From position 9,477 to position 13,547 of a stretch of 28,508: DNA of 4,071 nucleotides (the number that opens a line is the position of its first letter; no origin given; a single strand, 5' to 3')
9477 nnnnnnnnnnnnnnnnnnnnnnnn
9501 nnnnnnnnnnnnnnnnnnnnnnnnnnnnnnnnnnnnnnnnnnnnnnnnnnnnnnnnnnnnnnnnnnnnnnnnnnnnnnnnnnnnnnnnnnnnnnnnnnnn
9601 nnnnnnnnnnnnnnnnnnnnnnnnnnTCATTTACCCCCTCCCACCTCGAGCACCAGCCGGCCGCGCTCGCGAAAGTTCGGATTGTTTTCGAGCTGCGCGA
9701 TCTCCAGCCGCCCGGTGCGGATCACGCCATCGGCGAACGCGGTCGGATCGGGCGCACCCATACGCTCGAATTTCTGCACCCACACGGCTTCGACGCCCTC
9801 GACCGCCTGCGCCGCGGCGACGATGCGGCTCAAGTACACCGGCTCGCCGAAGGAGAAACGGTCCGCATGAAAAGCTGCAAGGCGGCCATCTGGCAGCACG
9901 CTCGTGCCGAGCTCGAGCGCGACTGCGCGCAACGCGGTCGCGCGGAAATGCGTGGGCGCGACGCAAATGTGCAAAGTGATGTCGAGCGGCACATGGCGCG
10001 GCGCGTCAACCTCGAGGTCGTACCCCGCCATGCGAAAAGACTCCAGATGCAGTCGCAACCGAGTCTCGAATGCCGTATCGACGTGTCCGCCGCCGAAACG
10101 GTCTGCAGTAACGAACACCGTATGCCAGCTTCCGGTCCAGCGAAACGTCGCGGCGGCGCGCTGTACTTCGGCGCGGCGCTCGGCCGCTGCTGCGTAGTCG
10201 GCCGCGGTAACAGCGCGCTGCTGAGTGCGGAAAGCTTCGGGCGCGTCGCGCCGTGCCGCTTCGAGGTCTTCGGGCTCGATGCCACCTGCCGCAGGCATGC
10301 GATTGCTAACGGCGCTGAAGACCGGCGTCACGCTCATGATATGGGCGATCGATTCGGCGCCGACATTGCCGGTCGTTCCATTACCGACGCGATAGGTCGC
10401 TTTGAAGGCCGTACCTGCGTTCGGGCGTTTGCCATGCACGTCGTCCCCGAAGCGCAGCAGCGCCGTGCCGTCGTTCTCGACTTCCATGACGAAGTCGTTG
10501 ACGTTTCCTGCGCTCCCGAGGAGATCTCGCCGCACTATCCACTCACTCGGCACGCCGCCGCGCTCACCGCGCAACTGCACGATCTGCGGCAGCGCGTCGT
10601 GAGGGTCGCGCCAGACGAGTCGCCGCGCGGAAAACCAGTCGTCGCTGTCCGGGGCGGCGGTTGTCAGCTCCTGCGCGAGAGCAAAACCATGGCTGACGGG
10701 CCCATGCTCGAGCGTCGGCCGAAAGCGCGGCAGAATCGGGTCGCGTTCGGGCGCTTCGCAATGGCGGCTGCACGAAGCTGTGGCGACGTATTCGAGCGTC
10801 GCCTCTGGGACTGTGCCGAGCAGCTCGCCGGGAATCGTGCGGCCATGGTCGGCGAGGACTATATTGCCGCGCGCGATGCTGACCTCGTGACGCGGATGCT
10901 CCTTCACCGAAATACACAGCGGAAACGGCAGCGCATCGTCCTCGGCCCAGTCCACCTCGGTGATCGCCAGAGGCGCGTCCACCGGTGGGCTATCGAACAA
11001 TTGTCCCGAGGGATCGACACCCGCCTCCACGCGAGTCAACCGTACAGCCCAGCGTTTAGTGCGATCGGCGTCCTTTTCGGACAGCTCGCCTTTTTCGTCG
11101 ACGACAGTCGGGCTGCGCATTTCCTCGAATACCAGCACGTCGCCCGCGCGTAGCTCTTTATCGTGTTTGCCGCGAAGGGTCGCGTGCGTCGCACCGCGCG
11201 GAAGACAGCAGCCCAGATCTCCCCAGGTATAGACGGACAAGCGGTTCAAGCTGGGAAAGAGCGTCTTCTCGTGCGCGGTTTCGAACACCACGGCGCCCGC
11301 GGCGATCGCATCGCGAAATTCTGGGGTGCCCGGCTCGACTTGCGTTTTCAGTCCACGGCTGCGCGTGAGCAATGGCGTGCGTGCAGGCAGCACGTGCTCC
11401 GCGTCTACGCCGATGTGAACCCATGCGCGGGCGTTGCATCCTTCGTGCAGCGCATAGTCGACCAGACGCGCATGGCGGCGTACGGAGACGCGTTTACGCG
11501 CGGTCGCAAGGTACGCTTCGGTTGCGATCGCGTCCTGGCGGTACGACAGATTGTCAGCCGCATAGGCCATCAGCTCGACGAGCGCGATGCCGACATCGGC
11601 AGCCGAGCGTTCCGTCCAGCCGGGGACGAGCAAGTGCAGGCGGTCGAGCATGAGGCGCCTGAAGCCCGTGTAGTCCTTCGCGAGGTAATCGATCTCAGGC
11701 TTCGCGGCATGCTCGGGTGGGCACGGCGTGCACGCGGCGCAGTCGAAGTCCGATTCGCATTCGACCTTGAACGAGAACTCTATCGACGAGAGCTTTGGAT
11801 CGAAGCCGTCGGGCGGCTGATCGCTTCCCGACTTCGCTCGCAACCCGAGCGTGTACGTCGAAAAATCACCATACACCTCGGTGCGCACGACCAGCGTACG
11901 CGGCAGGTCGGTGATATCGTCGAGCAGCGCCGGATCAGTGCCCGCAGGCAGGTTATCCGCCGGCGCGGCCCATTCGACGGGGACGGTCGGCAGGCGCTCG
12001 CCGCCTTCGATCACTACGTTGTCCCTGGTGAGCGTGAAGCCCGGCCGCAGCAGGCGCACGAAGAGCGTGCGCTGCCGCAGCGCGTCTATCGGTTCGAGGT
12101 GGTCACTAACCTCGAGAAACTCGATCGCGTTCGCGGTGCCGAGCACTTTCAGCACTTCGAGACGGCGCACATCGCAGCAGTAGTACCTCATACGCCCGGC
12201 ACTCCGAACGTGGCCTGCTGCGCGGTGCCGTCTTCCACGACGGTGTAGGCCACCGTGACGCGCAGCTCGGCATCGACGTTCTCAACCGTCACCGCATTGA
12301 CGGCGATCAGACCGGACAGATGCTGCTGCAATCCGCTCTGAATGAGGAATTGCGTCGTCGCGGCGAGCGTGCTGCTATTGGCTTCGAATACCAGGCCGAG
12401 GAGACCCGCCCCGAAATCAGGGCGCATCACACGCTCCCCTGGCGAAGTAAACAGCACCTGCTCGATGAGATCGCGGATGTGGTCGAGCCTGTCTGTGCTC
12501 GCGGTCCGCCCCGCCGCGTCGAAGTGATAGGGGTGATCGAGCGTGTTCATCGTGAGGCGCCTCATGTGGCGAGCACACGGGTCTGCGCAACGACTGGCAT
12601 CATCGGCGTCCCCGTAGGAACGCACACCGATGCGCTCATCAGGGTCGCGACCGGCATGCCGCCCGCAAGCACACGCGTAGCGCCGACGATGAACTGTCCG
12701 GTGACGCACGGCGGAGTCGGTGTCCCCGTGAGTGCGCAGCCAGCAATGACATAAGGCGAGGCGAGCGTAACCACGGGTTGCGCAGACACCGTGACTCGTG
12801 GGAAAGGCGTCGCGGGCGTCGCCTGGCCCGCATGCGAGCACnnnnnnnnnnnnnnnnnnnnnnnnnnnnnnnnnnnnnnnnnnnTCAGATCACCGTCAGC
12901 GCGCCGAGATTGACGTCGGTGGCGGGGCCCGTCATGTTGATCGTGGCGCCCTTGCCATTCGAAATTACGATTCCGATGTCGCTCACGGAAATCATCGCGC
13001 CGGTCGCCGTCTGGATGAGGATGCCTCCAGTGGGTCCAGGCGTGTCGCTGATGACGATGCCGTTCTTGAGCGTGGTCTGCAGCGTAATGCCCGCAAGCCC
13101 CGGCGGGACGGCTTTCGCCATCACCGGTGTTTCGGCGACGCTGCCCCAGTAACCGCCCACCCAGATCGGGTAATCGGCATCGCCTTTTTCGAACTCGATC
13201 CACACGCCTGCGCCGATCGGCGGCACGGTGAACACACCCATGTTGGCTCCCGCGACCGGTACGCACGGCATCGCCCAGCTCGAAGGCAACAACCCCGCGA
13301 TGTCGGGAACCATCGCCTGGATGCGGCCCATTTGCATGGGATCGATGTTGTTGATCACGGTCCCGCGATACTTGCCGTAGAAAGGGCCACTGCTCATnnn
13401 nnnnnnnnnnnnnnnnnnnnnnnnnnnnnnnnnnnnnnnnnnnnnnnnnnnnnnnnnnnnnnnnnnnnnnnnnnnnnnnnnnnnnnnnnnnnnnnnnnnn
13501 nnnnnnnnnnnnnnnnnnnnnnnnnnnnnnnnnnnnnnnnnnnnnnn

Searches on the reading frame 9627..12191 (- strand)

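Call 7: search_protein_families(library=pfam, proteins=[window:9627-12191:-], max_evalue=0.01)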
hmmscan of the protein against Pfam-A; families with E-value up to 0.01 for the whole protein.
window:9627-12191:- (854 aa): 1 family
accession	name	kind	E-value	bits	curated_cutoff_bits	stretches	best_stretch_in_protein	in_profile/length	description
PF04865.19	Baseplate_J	-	2.8e-08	33.8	21.1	1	604-760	74-232/255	Baseplate J-like protein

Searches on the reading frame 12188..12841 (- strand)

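Call 7: search_protein_families(library=pfam, proteins=[window:12188-12841:-], max_evalue=0.01)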
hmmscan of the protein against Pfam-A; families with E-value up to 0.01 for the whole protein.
window:12188-12841:- (217 aa): 1 family
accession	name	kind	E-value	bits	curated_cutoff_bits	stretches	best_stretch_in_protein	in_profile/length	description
PF04965.19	GPW_gp25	-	5.8e-15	55.3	27.2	1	118-203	3-93/96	Baseplate wedge protein gp25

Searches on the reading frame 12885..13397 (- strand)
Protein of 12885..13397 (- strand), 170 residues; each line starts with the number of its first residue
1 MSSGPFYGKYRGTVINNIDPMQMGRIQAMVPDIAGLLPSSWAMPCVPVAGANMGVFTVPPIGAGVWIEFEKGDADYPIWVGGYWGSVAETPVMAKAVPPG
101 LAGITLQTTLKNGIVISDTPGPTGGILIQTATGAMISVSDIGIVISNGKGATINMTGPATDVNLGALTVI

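Call 7: search_protein_families(library=pfam, proteins=[window:12885-13397:-], max_evalue=0.01)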
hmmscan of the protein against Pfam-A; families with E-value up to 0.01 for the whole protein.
window:12885-13397:- (170 aa): 1 family
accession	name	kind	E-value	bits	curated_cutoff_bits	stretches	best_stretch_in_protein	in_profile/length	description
PF04717.18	Phage_base_V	-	5.5e-21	75.2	23.8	1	10-84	1-75/75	Type VI secretion system/phage-baseplate injector OB domain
